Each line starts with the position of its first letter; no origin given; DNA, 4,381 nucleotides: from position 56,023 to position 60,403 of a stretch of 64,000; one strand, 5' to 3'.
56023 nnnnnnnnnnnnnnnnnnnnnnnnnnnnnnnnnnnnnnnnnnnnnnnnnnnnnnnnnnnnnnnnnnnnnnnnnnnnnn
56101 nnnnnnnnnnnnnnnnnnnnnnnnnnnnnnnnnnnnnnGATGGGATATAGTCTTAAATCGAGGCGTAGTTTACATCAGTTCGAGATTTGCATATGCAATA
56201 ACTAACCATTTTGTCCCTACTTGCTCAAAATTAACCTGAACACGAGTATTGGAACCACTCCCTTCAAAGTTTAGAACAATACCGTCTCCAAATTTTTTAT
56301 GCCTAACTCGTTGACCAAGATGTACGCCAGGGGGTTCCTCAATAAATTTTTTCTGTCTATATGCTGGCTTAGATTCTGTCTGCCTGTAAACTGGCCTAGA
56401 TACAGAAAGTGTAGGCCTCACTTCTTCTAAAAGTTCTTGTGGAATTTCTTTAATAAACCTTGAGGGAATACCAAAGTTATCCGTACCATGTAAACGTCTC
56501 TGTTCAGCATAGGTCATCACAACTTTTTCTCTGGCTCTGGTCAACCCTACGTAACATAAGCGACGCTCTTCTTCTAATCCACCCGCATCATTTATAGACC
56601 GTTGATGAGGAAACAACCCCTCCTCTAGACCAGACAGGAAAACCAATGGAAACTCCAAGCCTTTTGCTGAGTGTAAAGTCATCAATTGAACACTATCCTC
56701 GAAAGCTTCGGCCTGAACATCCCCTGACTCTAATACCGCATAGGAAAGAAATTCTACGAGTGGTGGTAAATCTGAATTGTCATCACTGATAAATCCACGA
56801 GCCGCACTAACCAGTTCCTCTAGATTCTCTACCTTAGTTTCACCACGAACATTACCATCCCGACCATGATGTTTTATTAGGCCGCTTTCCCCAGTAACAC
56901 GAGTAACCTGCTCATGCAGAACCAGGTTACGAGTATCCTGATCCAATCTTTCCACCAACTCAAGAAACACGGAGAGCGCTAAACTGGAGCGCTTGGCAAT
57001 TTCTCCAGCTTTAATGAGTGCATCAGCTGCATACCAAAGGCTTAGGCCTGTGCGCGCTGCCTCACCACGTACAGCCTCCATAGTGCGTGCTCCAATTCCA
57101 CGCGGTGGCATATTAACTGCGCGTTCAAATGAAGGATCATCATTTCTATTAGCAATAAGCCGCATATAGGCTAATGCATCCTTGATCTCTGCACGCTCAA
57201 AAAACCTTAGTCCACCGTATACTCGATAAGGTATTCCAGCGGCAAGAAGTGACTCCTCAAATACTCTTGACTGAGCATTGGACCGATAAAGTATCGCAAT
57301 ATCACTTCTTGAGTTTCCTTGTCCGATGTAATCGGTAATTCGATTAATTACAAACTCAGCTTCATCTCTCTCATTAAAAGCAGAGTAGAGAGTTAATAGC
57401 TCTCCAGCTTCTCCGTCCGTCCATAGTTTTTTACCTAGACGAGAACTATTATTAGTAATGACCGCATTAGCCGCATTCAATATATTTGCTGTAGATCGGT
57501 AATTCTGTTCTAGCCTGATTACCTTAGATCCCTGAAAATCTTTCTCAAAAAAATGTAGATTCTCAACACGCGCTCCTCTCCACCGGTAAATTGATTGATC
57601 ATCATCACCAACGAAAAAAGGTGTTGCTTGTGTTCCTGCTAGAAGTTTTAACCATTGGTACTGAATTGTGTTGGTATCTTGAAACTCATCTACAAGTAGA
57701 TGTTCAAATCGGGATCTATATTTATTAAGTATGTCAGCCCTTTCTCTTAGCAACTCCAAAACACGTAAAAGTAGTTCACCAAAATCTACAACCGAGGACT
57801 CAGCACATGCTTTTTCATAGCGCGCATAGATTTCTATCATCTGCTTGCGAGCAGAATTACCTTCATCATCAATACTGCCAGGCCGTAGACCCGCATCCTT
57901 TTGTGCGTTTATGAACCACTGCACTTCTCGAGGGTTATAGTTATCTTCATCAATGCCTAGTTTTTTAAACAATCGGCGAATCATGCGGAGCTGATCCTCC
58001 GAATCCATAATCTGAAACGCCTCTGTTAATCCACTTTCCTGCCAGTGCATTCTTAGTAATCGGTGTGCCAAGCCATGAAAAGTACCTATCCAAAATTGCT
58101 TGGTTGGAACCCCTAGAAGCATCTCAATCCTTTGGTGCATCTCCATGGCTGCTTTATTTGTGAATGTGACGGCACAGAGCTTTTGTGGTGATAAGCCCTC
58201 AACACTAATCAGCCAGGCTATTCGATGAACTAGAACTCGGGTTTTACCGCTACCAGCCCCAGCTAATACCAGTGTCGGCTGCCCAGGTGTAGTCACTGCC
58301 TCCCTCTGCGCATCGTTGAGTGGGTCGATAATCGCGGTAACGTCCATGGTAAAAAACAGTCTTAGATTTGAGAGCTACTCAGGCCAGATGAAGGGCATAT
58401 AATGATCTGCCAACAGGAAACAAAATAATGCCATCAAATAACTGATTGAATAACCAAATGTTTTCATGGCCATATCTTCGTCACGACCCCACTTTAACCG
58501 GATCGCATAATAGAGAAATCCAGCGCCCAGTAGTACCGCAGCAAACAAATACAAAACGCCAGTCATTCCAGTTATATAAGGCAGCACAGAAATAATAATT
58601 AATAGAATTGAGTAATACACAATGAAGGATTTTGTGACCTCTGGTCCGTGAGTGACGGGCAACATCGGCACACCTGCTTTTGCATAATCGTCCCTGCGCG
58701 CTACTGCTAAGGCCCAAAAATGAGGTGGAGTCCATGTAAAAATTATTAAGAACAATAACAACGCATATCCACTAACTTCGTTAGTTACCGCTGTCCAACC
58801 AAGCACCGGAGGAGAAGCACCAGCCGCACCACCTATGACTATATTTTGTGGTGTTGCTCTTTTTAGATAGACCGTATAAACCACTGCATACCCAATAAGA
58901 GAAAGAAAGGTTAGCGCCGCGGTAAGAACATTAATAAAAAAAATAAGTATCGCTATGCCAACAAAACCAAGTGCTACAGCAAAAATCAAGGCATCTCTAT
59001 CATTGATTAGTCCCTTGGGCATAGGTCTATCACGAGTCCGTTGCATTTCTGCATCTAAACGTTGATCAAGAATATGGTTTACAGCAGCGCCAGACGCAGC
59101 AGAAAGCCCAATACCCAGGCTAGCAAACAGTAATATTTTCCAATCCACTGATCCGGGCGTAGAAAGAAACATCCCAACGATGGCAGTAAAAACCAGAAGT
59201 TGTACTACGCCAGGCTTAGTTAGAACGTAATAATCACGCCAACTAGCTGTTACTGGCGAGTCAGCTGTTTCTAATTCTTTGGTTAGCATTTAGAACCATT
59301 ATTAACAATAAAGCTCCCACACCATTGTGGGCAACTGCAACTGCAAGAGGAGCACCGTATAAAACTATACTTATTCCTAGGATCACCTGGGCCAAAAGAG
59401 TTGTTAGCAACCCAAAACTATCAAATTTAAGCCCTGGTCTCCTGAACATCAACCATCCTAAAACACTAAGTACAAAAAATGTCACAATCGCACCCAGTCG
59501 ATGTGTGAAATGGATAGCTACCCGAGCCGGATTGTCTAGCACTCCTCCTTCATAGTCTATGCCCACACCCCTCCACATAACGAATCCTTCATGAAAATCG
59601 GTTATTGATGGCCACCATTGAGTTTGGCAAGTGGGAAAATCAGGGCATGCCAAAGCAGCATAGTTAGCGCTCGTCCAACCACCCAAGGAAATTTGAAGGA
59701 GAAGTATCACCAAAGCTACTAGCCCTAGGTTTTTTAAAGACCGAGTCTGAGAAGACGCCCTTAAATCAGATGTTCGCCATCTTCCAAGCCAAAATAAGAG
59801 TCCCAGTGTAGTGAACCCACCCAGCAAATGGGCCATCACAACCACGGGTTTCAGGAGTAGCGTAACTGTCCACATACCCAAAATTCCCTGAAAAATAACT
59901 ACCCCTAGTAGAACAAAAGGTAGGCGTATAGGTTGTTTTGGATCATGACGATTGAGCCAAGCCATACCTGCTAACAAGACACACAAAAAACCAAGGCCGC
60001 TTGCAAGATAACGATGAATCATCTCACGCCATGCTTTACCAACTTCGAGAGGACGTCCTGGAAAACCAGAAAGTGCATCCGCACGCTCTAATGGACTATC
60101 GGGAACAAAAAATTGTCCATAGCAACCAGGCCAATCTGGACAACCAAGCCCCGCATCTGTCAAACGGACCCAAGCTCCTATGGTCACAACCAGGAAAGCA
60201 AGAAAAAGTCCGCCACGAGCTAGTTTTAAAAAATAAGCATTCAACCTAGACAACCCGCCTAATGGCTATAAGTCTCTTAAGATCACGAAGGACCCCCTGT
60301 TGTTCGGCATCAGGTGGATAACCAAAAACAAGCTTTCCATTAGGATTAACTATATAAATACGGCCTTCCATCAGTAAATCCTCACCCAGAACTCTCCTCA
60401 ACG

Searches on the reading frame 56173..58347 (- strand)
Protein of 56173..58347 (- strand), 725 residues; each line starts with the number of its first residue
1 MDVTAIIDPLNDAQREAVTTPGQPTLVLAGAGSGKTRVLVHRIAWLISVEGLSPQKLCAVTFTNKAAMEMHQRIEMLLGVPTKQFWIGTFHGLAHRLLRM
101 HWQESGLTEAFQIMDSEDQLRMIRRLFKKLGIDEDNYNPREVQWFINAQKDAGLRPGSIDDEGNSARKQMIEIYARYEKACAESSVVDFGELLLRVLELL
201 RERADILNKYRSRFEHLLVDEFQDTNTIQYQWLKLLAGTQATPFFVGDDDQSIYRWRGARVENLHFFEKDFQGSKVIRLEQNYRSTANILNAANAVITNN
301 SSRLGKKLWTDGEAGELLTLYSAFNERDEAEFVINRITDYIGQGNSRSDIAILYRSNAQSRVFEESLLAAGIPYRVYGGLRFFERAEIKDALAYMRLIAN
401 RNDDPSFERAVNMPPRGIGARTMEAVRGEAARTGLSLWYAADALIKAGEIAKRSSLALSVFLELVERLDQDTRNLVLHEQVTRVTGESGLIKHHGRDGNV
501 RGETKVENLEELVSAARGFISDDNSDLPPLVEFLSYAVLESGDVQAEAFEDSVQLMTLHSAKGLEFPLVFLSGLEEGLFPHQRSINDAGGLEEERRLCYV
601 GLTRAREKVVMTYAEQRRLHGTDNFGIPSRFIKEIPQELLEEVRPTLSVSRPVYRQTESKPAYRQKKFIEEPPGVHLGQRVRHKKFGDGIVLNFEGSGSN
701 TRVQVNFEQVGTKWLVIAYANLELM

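Call 71: search_protein_families(library=pfam, proteins=[window:56173-58347:-], max_evalue=0.00001)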
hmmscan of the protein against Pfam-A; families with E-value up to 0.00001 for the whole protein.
window:56173-58347:- (725 aa): 5 families
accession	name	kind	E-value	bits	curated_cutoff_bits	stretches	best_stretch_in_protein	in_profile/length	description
PF00580.27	UvrD-helicase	-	2.2e-88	296.9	23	1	10-272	1-271/271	UvrD/REP helicase N-terminal domain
PF13361.12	UvrD_C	-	3.6e-79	267.2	25.6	1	277-616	1-350/350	UvrD-like helicase C-terminal domain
PF13245.12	AAA_19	-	3.8e-22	79.3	25.1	1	14-255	1-132/134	AAA domain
PF21196.3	PcrA_UvrD_tudor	-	2.5e-09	37.3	23.9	1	678-720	2-44/48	PcrA/UvrD tudor domain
PF13538.12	UvrD_C_2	-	1.8e-08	34.6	27.4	1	555-611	4-51/52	UvrD-like helicase C-terminal domain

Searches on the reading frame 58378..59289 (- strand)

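Call 16: search_protein_families(library=pfam, proteins=[window:58378-59289:-], max_evalue=0.001)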
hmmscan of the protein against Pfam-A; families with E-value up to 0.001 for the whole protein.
window:58378-59289:- (304 aa): 1 family
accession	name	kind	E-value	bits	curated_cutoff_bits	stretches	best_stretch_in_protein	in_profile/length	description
PF01040.23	UbiA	-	1e-70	238.4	34.2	1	32-278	1-244/250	UbiA prenyltransferase family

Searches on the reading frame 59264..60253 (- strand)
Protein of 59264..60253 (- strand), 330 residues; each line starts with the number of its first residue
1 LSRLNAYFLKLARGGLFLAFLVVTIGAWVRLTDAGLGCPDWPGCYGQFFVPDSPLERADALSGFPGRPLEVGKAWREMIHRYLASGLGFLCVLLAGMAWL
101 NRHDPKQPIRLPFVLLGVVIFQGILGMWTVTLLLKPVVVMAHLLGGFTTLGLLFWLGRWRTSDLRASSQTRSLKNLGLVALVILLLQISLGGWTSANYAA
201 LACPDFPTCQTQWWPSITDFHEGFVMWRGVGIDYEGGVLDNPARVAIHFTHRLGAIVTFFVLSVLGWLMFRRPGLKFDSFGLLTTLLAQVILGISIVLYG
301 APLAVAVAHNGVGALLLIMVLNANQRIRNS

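Call 16: search_protein_families(library=pfam, proteins=[window:59264-60253:-], max_evalue=0.001)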
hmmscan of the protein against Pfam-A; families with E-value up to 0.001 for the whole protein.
window:59264-60253:- (330 aa): 1 family
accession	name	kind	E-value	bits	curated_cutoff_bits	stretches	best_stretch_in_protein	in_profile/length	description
PF02628.20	COX15-CtaA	-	2.2e-77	260.7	29.9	1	15-320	7-321/322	Cytochrome oxidase assembly protein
